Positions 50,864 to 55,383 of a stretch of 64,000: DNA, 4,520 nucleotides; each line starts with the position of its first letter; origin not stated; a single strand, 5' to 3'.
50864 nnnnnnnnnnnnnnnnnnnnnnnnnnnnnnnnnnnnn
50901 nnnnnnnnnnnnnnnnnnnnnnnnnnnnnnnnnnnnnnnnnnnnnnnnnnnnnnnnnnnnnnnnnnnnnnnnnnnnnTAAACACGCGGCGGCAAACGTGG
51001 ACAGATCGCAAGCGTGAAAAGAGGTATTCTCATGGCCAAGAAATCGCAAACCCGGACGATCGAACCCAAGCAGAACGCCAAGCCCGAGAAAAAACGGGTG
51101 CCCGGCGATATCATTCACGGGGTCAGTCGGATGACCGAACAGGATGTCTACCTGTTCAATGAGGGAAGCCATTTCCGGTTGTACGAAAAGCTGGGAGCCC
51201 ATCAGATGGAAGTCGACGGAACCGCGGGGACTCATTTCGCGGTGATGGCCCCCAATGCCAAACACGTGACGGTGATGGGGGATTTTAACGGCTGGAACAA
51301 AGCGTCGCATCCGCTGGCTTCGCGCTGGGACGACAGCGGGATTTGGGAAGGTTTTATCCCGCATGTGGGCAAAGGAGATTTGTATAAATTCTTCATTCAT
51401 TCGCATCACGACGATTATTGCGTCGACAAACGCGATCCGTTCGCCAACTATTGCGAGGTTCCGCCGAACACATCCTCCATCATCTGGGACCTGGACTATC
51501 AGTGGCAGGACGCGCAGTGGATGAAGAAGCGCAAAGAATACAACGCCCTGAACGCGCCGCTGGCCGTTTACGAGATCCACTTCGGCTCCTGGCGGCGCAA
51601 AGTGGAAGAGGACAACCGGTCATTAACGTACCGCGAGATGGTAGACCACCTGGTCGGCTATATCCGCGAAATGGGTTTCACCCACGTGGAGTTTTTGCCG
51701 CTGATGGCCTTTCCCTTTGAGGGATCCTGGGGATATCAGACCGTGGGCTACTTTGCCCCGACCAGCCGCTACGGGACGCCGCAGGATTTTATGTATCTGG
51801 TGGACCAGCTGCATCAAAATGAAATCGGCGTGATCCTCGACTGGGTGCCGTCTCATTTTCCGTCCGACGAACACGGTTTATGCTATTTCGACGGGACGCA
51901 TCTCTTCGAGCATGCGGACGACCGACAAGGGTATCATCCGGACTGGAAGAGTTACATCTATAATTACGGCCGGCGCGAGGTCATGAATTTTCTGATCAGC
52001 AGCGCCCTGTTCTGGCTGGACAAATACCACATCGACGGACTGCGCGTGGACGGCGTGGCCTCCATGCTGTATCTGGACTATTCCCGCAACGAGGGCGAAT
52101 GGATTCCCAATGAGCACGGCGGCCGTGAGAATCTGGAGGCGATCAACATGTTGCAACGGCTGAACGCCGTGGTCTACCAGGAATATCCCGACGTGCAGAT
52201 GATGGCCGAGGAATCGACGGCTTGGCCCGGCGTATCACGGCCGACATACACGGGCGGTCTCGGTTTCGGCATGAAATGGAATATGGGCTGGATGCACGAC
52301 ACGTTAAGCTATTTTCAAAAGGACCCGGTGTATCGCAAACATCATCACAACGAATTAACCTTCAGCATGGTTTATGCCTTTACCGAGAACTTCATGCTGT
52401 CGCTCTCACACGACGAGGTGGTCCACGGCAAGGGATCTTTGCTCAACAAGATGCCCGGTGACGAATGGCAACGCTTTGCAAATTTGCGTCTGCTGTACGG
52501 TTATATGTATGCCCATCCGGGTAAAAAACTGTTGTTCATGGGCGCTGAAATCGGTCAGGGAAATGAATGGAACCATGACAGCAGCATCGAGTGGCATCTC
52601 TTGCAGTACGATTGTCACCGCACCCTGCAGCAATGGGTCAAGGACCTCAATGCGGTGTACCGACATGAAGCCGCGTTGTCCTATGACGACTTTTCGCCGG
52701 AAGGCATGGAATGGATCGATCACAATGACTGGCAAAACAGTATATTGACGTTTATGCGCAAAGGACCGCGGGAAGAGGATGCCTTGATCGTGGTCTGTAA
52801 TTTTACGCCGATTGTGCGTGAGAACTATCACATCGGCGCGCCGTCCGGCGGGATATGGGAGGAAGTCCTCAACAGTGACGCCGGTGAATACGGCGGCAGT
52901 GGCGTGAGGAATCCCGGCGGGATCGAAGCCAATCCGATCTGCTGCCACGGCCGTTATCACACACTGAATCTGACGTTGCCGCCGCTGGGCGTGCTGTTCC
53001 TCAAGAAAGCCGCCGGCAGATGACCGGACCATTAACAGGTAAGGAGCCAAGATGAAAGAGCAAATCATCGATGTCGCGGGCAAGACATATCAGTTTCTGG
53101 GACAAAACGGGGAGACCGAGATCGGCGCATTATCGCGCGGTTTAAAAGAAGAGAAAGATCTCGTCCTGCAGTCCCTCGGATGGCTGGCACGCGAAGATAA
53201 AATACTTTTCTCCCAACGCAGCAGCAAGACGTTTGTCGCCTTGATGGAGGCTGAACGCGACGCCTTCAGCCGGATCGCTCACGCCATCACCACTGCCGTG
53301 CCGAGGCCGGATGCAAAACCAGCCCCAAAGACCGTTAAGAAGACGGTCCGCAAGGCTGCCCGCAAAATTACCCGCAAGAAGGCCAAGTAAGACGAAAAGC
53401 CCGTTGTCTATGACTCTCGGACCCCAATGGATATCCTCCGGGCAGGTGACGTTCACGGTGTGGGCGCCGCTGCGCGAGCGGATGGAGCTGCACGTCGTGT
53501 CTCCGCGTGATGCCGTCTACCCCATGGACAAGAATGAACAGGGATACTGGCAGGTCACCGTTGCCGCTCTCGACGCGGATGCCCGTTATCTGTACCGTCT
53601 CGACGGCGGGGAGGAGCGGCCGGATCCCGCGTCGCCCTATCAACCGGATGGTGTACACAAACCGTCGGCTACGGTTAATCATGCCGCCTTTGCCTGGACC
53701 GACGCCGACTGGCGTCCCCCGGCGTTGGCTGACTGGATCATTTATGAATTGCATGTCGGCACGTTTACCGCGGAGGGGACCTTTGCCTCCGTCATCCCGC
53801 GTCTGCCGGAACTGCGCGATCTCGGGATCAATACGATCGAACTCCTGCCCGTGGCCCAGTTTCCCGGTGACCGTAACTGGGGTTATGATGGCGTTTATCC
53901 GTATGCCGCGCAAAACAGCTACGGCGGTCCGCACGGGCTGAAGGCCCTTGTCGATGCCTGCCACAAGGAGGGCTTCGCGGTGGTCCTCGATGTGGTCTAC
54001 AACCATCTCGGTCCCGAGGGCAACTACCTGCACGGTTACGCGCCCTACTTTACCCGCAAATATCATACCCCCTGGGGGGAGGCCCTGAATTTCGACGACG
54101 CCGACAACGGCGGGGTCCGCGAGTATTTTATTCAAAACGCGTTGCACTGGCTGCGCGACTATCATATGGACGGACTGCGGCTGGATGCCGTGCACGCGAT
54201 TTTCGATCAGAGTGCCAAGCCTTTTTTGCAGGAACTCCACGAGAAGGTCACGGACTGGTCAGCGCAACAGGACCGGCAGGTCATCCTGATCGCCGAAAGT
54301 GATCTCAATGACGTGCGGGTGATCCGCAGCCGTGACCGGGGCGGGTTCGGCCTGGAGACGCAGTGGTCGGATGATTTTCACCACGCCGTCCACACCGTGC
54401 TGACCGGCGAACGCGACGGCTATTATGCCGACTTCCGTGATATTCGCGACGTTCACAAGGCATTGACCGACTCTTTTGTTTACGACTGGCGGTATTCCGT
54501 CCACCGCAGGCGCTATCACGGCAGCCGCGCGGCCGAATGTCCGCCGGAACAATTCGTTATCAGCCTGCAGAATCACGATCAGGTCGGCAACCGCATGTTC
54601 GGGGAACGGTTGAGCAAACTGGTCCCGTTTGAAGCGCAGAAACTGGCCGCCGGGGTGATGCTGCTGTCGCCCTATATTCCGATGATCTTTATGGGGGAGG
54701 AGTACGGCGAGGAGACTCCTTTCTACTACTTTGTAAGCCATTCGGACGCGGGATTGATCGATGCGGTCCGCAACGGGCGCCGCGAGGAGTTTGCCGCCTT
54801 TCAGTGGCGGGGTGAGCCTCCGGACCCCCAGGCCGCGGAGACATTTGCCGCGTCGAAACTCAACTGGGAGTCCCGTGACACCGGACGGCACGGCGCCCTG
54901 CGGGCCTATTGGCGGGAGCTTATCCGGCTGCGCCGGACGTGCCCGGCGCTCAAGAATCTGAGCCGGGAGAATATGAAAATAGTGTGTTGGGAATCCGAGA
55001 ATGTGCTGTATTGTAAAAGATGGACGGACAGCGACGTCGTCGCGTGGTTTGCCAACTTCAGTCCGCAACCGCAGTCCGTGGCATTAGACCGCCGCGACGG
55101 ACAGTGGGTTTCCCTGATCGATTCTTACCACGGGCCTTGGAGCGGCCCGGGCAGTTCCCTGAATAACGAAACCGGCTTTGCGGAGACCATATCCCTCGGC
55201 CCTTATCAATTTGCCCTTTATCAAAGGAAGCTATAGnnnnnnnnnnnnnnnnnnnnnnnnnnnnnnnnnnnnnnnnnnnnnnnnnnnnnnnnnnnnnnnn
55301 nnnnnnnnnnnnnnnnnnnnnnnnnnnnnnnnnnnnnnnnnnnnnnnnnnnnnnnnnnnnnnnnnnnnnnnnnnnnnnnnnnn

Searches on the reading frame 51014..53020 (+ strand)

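Call 10: search_protein_families(library=pfam, proteins=[window:51014-53020:+], max_evalue=0.001)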
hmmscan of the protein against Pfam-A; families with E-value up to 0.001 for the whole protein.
window:51014-53020:+ (669 aa): 3 families
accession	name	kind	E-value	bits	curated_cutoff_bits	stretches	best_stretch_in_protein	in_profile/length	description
PF02806.24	Alpha-amylase_C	-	5.9e-24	84.7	21.2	1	567-664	1-93/95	Alpha amylase, C-terminal all-beta domain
PF00128.31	Alpha-amylase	-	7.4e-19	68.7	22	2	215-288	26-97/446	Alpha amylase, catalytic domain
PF02922.24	CBM_48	-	1.2e-17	64.4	22.4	1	59-144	1-83/83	Carbohydrate-binding module 48 (Isoamylase N-terminal domain)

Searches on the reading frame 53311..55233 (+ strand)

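Call 10: search_protein_families(library=pfam, proteins=[window:53311-55233:+], max_evalue=0.001)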
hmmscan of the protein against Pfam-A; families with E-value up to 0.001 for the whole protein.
window:53311-55233:+ (641 aa): 3 families
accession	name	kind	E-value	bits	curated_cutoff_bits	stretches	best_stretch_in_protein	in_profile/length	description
PF00128.31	Alpha-amylase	-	6.8e-21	75.5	22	2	154-240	14-99/446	Alpha amylase, catalytic domain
PF11941.14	DUF3459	-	2.2e-09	38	22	1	535-613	3-77/90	Domain of unknown function (DUF3459)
PF02922.24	CBM_48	-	4.2e-09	37.1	22.4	1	36-110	2-82/83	Carbohydrate-binding module 48 (Isoamylase N-terminal domain)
